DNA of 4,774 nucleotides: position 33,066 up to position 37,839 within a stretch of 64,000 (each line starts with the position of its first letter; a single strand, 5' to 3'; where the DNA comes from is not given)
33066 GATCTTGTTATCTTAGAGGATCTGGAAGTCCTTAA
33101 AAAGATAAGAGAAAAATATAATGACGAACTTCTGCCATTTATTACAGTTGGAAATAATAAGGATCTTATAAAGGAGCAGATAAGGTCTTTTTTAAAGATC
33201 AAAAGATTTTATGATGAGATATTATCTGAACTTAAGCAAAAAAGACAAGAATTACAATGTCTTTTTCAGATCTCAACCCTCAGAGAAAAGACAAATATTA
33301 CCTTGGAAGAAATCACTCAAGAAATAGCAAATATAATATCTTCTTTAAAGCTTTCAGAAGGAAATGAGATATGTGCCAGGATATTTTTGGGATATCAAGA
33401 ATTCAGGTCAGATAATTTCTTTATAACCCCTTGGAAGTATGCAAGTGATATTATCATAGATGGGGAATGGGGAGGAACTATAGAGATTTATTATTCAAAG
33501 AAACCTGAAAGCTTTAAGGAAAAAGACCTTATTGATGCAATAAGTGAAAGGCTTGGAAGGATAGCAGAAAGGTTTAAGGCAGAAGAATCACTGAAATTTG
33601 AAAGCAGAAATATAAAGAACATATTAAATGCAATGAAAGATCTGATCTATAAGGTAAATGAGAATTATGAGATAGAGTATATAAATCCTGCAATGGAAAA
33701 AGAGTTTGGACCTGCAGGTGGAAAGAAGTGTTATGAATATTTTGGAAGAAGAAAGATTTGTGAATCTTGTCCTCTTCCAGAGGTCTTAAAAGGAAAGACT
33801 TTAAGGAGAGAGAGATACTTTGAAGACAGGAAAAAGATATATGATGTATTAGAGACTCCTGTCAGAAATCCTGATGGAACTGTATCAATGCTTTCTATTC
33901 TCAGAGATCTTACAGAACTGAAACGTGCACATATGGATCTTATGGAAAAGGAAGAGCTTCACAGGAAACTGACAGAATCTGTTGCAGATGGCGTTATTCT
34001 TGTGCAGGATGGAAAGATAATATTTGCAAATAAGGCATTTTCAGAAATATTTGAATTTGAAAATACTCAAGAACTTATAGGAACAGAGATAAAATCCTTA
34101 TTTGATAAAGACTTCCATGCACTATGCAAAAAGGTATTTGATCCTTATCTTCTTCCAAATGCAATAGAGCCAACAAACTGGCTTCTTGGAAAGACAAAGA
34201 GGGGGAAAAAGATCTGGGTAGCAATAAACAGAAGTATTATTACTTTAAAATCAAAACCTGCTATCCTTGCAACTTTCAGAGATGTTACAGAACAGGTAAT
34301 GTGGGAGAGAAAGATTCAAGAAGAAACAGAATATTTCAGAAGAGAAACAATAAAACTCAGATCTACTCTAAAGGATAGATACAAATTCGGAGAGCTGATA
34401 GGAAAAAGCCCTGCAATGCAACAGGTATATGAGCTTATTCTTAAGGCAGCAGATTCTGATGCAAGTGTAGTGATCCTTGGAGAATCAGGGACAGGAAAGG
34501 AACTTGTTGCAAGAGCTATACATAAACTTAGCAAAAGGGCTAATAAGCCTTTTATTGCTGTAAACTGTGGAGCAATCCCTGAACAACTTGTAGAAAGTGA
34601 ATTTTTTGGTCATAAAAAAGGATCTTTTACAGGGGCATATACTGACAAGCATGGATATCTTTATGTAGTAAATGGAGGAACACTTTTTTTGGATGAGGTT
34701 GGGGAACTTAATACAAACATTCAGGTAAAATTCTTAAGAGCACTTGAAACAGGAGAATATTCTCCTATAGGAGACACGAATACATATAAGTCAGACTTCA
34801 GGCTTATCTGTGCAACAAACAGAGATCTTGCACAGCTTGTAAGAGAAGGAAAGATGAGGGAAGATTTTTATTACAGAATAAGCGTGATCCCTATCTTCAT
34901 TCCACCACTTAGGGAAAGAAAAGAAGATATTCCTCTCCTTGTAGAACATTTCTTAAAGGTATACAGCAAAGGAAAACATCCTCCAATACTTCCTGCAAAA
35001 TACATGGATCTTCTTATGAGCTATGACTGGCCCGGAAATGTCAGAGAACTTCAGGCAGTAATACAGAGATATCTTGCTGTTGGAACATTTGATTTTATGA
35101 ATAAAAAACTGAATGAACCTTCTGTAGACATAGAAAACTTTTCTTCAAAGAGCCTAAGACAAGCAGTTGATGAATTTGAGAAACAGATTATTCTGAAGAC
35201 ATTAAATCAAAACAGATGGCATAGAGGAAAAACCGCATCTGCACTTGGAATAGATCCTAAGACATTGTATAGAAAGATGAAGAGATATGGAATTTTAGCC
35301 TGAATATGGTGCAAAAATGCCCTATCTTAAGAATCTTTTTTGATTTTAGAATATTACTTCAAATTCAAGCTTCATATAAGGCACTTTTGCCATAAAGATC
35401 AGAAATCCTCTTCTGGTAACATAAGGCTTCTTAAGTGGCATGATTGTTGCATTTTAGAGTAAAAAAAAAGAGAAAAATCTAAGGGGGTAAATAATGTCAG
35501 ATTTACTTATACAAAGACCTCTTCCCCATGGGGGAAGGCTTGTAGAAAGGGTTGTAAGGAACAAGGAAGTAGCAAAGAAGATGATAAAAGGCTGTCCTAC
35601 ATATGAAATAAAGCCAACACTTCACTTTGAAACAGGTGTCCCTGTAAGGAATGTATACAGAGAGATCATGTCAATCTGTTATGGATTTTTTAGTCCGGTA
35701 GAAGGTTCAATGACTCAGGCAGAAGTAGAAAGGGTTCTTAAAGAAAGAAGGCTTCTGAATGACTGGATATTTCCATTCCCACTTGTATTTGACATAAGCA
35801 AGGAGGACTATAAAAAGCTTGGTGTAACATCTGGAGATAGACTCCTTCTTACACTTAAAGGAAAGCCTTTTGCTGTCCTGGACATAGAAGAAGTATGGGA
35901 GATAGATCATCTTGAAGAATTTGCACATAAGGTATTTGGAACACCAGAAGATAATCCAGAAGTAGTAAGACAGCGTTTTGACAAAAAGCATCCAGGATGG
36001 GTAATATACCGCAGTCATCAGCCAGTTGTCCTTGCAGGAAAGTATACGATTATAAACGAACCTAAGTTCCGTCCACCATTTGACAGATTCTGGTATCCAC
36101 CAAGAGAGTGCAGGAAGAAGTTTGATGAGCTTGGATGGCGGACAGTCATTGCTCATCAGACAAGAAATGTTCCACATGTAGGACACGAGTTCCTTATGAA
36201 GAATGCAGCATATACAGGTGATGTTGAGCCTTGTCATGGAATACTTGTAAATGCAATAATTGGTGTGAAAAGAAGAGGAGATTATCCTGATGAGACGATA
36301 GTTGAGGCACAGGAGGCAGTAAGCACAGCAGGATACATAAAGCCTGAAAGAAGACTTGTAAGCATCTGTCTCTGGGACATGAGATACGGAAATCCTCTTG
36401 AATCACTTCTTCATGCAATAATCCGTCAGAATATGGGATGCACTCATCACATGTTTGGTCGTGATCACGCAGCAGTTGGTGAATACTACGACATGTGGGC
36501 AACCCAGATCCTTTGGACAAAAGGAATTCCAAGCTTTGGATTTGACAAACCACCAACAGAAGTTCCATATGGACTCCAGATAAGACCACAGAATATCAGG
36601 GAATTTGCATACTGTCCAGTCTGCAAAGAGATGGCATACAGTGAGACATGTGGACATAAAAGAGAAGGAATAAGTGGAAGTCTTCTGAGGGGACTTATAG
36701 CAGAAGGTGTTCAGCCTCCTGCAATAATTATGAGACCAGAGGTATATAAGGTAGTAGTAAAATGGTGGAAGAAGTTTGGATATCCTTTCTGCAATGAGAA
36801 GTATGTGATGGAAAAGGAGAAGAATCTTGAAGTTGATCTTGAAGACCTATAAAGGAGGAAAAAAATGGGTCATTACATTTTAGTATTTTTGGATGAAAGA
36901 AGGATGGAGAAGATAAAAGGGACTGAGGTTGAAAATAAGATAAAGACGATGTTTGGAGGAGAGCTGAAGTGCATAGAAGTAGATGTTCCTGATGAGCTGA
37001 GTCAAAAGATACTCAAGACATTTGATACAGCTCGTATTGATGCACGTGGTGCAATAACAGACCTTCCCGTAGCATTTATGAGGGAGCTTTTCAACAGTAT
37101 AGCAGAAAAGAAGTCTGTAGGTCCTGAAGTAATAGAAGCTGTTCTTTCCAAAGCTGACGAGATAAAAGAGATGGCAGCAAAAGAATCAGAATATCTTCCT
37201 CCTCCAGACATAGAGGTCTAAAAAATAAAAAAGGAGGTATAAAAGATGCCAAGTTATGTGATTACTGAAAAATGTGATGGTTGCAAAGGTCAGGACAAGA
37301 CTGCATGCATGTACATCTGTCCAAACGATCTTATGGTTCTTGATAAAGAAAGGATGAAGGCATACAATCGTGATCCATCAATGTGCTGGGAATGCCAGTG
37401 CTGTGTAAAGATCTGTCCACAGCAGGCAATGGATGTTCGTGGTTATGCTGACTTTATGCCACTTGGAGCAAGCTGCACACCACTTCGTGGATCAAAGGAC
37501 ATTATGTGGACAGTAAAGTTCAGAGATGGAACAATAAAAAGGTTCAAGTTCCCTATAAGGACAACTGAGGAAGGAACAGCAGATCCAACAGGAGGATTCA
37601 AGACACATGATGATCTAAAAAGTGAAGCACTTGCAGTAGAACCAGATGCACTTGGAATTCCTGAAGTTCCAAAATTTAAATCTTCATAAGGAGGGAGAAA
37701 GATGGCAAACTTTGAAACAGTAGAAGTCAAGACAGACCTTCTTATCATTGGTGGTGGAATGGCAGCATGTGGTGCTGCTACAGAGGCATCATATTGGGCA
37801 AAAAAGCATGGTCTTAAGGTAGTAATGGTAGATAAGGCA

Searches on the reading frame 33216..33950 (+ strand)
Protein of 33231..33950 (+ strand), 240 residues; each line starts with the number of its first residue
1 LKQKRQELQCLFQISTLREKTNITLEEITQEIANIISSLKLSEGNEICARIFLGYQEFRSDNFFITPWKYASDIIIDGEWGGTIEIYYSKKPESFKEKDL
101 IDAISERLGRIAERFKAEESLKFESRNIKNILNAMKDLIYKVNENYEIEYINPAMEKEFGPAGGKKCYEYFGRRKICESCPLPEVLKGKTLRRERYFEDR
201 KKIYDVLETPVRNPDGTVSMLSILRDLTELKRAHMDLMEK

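Call 48: search_protein_families(library=pfam, proteins=[window:33231-33950:+], max_evalue=10)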
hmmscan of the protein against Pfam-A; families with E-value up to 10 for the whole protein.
window:33231-33950:+ (240 aa): 6 families
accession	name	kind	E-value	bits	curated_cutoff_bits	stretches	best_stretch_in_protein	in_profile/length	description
PF08448.16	PAS_4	-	5.3e-06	27.1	23.1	1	132-232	1-110/110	PAS fold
PF13426.13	PAS_9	-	0.016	15.9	27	1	139-229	4-103/103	PAS domain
PF00989.32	PAS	-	0.039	14.4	22.6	1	128-160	3-35/113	PAS fold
PF00715.22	IL2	-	0.059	13.8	26.2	1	86-142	58-111/145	Interleukin 2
PF17619.7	SCVP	-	0.079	14.1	26.2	1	122-178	10-66/96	Secreted clade V proteins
PF19956.5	EAD2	-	0.28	11.9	23.8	1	182-233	23-72/81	Effector-associated domain 2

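Call 72: search_solved_structures(query=window:33216-33935:+, max_evalue=1)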
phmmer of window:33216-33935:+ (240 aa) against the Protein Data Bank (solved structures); distinct sequences matched with E-value up to 1: 1.
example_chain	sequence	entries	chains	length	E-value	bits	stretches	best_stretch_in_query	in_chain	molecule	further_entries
3mjq_A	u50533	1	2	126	0.3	14.1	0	14-62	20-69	uncharacterized protein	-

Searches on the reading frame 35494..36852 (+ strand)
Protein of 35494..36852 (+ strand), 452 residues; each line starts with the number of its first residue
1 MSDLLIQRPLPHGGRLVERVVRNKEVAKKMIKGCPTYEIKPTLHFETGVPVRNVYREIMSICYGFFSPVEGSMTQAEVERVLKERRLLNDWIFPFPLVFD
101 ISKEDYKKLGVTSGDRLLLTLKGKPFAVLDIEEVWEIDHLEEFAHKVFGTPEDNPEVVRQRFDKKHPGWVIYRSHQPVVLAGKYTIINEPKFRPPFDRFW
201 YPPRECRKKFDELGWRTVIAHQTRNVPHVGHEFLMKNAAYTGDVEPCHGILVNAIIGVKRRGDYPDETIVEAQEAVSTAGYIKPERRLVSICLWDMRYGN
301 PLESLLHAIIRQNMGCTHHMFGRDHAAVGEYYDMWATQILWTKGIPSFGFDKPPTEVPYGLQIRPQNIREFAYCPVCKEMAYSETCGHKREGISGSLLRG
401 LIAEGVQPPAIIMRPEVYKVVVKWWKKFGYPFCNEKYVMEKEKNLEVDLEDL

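Call 3: search_protein_families(library=pfam, proteins=[window:35494-36852:+])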
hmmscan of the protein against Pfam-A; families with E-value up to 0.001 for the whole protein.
window:35494-36852:+ (452 aa): 2 families
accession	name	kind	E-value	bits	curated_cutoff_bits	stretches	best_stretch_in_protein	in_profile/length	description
PF01747.23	ATP-sulfurylase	-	3e-70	236.4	24.3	1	198-423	2-211/212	ATP-sulfurylase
PF14306.12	PUA_2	-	1.4e-29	103.2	27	1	11-188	3-158/159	PUA-like domain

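Call 9: find_related_loci(query=window:35494-36852:+, collection=genome_contigs, flank=10000)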
Query window:35494-36852:+ (452 aa) in genome_contigs; peptide patterns used: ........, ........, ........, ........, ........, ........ (x = any residue, [..] = any of these).
221 stretches matched a pattern; 185 encode a relative of the query (tblastn E <= 1e-3); the best 80 are kept; 80 distinct loci.
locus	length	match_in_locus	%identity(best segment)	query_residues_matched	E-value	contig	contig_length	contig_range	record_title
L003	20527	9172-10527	91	1-452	0e+0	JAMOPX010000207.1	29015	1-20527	MAG: Desulfobacterales bacterium isolate 4559-240_metabat2_scaf2bin.002 4559-240_scaffold_740_c1, whole genome shotgun s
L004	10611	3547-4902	92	1-452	0e+0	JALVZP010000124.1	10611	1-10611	MAG: Desulfobacterales bacterium isolate T10_metabat1_scaf2bin.050 T10_NODE_2651_length_10611_cov_5.883155, whole genome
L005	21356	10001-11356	87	1-452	0e+0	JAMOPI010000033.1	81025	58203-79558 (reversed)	MAG: Candidatus Desulfofervidaceae bacterium isolate 4559-240_metabat1_scaf2bin.031 4559-240_scaffold_68_c1, whole genom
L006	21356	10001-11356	87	1-452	0e+0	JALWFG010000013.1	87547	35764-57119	MAG: Candidatus Desulfofervidaceae bacterium isolate T11_metabat2_scaf2bin.034 T11_NODE_54_length_87547_cov_14.206017, w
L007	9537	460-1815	87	1-452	0e+0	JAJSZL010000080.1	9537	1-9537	MAG: Candidatus Desulfofervidaceae bacterium isolate PB11946FWG155 FWG155_Desulfofervidaceae_contig080_0009537bp, whole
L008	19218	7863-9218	85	1-452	0e+0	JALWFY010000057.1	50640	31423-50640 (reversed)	MAG: Desulfohalobiaceae bacterium isolate T11_metabat2_scaf2bin.110 T11_NODE_149_length_50640_cov_10.341872, whole genom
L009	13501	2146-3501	85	1-452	0e+0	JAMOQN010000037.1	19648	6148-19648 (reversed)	MAG: Desulfohalobiaceae bacterium isolate 4559-240_metabat2_scaf2bin.103 4559-240_scaffold_1408_c1, whole genome shotgun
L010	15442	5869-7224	85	1-452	0e+0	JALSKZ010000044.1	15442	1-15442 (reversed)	MAG: Thermodesulfobacteriales bacterium isolate 355-202_metabat1_scaf2bin.030 355-202_scaffold_2716_c1, whole genome sho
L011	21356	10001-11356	85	1-452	0e+0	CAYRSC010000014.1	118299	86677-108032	MAG TPA_asm: uncultured Desulfohalobiaceae bacterium isolate binchicken_co219_331 genome assembly, contig: k141_1546930,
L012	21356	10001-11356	85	1-452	0e+0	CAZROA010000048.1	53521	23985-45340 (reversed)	MAG TPA_asm: uncultured Thermodesulfobacteriota bacterium isolate binchicken_co219_9 genome assembly, contig: k141_28724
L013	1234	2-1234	92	41-451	0e+0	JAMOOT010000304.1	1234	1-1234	MAG: Candidatus Omnitrophota bacterium isolate 4559-240_maxbin2_scaf2bin.121 4559-240_scaffold_64050_c1, whole genome sh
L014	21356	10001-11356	85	1-452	0e+0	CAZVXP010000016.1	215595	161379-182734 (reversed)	MAG TPA_asm: uncultured Thermodesulfobacteriota bacterium isolate binchicken_co219_327 genome assembly, contig: k141_100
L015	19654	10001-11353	85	1-452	0e+0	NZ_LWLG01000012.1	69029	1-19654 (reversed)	Thermosulfurimonas dismutans strain S95 contig00012, whole genome shotgun sequence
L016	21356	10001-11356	83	1-452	0e+0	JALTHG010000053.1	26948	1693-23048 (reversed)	MAG: Deltaproteobacteria bacterium isolate S016_metabat2_scaf2bin.043 S016_NODE_291_length_26948_cov_47.769770, whole ge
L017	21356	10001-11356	84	1-452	0e+0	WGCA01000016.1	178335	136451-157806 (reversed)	MAG: Thermodesulfobacteriaceae bacterium isolate S144_47_esom k151_213360, whole genome shotgun sequence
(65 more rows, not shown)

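Call 50: search_protein_families(library=ncbifam, proteins=[window:35494-36852:+], max_evalue=0.001)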
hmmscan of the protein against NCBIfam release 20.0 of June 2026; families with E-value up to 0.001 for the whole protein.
window:35494-36852:+ (452 aa): 3 families
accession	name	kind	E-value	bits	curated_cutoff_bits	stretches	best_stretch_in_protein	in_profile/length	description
NF003166.0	PRK04149.1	subfamily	5.4e-144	479.4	387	1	9-433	5-390/393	sulfate adenylyltransferase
TIGR00339.1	sopT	equivalog_domain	1.1e-128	429.3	322.95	1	11-423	1-383/383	sulfate adenylyltransferase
NF004040.0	PRK05537.1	equivalog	2.7e-41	141.7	669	1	63-330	51-299/572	bifunctional sulfate adenylyltransferase/adenylylsulfate kinase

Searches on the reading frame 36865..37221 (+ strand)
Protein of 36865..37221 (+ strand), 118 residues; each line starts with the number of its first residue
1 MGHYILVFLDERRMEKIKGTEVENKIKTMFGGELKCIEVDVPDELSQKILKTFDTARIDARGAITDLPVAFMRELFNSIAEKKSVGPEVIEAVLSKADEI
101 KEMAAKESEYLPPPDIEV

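Call 3: search_protein_families(library=pfam, proteins=[window:36865-37221:+])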
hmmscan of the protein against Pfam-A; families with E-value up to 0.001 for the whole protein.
window:36865-37221:+ (118 aa): 1 family
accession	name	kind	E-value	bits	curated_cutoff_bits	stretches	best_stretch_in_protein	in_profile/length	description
PF22271.1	DUF6955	-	5.2e-33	113.5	27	1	3-94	1-91/91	Family of unknown function (DUF6955)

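Call 50: search_protein_families(library=ncbifam, proteins=[window:36865-37221:+], max_evalue=0.001)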
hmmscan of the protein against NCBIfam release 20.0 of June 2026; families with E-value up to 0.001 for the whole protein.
window:36865-37221:+ (118 aa): 0 families

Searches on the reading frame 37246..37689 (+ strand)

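Call 3: search_protein_families(library=pfam, proteins=[window:37246-37689:+])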
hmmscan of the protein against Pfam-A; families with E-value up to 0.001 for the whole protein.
window:37246-37689:+ (147 aa): 5 families
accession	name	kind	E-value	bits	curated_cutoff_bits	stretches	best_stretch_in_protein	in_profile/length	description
PF12139.13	APS-reductase_C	-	8.6e-36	122.5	25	1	64-142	1-81/82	Adenosine-5'-phosphosulfate reductase beta subunit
PF12838.12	Fer4_7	-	7.8e-08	33.1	27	1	9-61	1-52/52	4Fe-4S dicluster domain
PF00037.32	Fer4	-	2.5e-05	24.4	21.1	0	42-62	3-23/24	4Fe-4S binding domain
PF13187.11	Fer4_9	-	4.9e-05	23.7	27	1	9-62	1-52/52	4Fe-4S dicluster domain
PF12800.12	Fer4_4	-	0.00027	21.5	24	0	44-59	1-16/17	4Fe-4S binding domain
